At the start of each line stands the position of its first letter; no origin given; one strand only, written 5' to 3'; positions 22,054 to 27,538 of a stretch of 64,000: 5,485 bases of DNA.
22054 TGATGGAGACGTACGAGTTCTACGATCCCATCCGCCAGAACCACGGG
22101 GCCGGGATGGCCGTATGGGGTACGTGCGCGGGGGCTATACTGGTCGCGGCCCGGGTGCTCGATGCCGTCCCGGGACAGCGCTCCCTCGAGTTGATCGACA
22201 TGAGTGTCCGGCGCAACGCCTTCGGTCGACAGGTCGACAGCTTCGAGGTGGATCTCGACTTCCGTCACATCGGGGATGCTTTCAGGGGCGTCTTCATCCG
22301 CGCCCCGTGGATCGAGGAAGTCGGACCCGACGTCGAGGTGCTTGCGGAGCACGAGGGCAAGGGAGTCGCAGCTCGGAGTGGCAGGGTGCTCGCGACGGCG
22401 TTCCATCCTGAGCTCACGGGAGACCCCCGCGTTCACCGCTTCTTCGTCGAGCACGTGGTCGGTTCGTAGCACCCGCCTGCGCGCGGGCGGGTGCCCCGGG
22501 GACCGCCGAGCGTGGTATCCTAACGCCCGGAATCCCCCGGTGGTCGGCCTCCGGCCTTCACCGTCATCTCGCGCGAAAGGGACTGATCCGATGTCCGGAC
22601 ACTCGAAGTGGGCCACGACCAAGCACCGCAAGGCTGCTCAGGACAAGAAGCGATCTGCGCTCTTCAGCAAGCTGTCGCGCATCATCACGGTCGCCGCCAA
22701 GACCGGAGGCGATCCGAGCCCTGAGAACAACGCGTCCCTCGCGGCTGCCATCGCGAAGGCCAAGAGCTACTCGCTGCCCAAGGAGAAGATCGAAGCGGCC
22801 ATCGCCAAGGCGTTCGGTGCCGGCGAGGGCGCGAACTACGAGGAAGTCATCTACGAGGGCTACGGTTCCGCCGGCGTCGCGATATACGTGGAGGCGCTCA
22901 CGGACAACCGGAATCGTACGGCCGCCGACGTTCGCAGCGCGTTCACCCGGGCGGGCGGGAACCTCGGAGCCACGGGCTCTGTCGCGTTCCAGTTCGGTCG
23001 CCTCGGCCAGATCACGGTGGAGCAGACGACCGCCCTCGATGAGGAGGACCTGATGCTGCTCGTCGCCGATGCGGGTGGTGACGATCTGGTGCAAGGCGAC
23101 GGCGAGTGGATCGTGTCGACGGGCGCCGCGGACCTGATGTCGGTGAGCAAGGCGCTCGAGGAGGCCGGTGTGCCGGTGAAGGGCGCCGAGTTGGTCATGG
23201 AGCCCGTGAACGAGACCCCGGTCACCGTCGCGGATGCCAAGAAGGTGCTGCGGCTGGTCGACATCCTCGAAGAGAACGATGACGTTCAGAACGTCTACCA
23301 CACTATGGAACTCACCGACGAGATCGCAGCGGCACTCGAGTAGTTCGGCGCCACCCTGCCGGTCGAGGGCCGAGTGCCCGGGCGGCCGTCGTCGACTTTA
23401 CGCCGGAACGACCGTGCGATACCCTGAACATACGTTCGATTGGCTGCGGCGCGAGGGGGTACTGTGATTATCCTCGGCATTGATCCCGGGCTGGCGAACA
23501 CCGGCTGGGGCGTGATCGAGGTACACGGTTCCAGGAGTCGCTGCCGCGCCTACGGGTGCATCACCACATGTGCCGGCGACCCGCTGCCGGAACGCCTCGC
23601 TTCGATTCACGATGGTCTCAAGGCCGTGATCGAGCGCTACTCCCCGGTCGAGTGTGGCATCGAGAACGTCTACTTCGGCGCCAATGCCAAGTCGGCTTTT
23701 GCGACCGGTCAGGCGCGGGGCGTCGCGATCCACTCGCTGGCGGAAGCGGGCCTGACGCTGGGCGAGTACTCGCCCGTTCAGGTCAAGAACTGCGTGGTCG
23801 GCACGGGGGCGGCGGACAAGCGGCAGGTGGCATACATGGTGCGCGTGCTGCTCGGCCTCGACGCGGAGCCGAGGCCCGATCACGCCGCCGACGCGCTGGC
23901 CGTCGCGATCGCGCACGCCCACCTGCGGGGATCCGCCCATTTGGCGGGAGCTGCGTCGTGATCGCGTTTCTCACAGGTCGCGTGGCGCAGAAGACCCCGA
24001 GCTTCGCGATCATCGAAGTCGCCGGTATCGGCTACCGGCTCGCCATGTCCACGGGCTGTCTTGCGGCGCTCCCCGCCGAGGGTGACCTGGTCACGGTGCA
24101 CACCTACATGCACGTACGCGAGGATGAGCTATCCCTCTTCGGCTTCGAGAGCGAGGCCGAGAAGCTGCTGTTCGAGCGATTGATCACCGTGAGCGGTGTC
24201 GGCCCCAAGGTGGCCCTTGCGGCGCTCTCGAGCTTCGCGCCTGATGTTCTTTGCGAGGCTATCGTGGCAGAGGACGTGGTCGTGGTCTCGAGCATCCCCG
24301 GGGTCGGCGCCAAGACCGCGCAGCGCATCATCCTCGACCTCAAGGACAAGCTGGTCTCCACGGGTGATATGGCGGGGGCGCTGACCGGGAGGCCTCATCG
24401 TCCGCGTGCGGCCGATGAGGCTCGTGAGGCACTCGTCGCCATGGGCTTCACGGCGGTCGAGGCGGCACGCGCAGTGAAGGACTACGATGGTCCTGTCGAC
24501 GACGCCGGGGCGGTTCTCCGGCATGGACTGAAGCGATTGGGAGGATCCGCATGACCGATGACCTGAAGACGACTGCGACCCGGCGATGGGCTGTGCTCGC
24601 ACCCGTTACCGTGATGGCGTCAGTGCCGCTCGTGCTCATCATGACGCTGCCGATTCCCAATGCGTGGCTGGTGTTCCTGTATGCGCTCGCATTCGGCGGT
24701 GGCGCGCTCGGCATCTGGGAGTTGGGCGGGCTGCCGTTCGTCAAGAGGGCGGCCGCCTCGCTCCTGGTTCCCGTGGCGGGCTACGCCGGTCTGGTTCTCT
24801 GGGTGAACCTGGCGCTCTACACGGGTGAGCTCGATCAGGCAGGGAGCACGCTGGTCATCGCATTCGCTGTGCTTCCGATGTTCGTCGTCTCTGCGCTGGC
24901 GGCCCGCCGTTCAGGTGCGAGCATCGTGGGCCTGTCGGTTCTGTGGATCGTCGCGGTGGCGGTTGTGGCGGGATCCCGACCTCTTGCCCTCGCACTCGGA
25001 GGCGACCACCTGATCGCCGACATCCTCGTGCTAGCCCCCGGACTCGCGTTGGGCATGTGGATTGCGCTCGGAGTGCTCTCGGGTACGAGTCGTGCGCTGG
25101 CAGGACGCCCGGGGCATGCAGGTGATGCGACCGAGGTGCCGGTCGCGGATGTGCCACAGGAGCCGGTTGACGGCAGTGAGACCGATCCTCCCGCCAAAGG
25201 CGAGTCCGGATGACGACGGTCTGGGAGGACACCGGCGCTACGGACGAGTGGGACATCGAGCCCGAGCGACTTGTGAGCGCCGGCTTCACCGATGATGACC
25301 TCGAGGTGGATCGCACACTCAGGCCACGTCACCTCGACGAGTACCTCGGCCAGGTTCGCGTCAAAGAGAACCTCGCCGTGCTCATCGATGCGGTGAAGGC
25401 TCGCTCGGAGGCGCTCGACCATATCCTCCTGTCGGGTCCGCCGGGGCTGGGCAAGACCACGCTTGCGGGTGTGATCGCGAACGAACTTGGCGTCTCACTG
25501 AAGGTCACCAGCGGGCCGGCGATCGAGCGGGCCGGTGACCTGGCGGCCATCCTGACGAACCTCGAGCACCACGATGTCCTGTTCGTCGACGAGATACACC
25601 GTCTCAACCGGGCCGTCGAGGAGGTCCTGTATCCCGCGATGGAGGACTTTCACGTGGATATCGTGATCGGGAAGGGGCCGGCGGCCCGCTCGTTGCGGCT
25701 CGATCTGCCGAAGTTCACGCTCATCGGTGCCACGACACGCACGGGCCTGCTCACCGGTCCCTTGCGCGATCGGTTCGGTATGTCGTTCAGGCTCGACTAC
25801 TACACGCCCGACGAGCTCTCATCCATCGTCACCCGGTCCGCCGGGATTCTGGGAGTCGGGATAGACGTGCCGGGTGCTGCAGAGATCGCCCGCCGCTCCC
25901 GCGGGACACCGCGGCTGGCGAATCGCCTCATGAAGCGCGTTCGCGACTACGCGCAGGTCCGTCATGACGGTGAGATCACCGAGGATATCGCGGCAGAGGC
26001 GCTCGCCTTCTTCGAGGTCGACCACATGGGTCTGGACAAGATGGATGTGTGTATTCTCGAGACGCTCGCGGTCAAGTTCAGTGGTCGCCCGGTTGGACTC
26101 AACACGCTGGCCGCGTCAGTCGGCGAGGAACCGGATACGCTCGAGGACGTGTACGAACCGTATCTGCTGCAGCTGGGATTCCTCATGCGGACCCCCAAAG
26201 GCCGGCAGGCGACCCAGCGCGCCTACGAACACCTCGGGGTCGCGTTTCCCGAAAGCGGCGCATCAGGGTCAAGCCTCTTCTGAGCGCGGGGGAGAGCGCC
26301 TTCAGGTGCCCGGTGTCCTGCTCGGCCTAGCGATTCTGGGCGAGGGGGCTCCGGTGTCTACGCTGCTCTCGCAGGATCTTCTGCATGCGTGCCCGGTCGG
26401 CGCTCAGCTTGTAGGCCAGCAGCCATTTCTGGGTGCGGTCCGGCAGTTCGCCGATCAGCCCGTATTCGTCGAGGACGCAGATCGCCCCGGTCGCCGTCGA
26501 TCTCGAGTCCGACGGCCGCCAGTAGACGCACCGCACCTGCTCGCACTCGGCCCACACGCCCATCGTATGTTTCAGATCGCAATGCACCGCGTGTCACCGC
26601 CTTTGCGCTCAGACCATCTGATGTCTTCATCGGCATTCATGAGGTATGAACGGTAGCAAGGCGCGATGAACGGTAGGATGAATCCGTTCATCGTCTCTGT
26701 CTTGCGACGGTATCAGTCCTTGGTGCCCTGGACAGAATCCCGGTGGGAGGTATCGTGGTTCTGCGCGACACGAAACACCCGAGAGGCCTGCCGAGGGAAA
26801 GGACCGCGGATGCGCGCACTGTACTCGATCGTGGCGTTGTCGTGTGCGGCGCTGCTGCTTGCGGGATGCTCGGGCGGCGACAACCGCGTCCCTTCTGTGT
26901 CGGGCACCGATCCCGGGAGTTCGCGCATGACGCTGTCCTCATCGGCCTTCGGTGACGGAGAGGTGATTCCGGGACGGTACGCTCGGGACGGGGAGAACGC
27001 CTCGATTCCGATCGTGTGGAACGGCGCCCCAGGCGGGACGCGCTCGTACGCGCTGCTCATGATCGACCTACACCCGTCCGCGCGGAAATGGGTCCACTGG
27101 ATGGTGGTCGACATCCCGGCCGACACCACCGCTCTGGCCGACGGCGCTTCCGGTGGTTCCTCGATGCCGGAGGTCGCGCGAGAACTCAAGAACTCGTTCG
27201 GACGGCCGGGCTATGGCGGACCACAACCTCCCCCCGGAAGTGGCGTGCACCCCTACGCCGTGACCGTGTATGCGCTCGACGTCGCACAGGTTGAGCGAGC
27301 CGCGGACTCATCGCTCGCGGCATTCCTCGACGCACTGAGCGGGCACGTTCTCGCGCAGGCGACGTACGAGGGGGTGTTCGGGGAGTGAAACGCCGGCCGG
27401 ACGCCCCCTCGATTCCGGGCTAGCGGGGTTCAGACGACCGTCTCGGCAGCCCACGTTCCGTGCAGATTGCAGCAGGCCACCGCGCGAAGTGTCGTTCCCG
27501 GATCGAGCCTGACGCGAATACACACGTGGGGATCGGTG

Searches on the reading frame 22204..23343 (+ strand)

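Call 13: search_protein_families(library=pfam, proteins=[window:22204-23343:+], max_evalue=0.00001)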
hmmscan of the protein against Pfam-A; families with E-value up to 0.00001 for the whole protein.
window:22204-23343:+ (379 aa): 2 families
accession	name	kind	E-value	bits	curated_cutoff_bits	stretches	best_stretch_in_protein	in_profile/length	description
PF01709.26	Transcrip_reg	-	1.5e-51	174.7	27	1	212-368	1-160/160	TACO1/YebC second and third domain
PF20772.2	TACO1_YebC_N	-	7.1e-27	94.1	36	1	134-205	1-72/73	TACO1/YebC protein N-terminal domain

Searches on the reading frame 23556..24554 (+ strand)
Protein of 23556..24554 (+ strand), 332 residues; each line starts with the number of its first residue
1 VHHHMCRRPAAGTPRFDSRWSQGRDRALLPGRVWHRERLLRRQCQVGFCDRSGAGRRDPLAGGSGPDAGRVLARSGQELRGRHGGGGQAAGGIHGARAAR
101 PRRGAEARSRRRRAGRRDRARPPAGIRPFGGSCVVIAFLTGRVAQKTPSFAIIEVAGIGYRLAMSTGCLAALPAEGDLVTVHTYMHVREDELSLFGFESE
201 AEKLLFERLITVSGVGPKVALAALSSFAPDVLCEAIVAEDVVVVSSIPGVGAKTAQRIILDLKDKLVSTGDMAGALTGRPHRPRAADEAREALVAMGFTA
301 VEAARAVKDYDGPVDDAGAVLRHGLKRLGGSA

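Call 13: search_protein_families(library=pfam, proteins=[window:23556-24554:+], max_evalue=0.00001)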
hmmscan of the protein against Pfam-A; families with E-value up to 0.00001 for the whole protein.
window:23556-24554:+ (332 aa): 3 families
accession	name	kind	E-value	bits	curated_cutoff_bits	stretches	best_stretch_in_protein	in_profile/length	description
PF01330.27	RuvA_N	-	3.3e-19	69.2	23.6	1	136-196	2-61/61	RuvA N terminal domain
PF14520.12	HHH_5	-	1.6e-16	61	27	1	206-264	1-57/57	Helix-hairpin-helix domain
PF00633.29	HHH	-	3.1e-06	27.2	24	0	246-259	15-28/30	Helix-hairpin-helix motif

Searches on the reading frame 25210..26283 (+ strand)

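Call 13: search_protein_families(library=pfam, proteins=[window:25210-26283:+], max_evalue=0.00001)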
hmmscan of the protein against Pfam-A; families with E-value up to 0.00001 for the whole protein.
window:25210-26283:+ (357 aa): 7 families
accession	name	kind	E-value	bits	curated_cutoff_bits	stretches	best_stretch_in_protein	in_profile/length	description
PF05496.18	RuvB_N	-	7.2e-80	266.8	27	1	37-195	1-159/159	Holliday junction DNA helicase RuvB P-loop domain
PF17864.7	AAA_lid_4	-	1.8e-31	108.1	27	1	198-271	1-74/74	RuvB AAA lid domain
PF05491.19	RuvB_C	-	3.4e-25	88.2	24.7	1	273-342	2-71/72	RuvB C-terminal winged helix domain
PF00004.35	AAA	-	7.2e-21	75.4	21.2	1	72-196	1-130/131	ATPase family associated with various cellular activities (AAA)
PF07728.20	AAA_5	-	1.2e-07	32.3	22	1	71-189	1-139/139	AAA domain (dynein-related subfamily)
PF06068.19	TIP49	-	1.2e-06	28.4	23.8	1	34-99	14-80/347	TIP49 P-loop domain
PF01078.27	Mg_chelatase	-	4.9e-06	26.5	20.3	0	118-152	104-138/207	Magnesium chelatase, subunit ChlI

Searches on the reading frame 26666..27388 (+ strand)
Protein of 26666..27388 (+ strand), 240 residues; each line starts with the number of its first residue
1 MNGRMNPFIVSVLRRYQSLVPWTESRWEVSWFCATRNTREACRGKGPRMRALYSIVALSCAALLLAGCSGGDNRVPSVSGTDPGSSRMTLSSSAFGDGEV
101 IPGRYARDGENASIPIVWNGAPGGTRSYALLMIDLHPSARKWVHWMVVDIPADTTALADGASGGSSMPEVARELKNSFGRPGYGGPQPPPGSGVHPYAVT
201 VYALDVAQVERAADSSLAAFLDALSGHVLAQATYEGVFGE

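Call 13: search_protein_families(library=pfam, proteins=[window:26666-27388:+], max_evalue=0.00001)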
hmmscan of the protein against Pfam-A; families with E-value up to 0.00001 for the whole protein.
window:26666-27388:+ (240 aa): 1 family
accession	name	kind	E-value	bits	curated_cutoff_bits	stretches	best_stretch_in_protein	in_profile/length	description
PF01161.25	PBP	-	4.3e-36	124.7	24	1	101-238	2-135/135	Phosphatidylethanolamine-binding protein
